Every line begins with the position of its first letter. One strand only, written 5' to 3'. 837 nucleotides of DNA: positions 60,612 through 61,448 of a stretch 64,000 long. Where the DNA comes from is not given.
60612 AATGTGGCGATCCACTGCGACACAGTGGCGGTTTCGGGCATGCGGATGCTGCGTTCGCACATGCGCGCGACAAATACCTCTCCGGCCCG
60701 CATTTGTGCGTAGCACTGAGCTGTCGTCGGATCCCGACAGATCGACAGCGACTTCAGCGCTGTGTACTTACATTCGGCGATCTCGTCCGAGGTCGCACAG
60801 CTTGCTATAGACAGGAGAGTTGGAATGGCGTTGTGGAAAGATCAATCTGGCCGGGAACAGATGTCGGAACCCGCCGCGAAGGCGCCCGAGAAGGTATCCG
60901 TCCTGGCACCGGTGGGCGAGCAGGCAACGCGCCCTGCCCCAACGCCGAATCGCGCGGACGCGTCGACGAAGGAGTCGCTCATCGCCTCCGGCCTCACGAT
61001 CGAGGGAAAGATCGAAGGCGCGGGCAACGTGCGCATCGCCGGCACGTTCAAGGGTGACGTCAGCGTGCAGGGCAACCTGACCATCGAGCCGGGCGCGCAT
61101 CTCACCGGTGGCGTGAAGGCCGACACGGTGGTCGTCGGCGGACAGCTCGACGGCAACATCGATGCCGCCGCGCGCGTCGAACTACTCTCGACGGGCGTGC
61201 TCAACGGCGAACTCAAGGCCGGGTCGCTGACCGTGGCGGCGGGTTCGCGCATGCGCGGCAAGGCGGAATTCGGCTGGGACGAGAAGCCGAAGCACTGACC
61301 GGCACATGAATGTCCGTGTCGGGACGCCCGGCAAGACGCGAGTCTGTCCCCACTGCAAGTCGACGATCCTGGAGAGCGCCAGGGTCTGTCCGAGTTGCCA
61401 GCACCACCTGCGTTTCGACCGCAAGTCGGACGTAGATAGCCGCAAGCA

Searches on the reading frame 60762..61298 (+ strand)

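Call 66: search_protein_families(library=pfam, proteins=[window:60762-61298:+], max_evalue=0.00001)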
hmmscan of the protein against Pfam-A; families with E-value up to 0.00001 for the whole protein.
window:60762-61298:+ (178 aa): 1 family
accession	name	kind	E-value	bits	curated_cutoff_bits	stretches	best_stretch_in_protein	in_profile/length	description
PF04519.19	Bactofilin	-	1e-23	83.8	27.9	1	72-168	1-97/98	Polymer-forming cytoskeletal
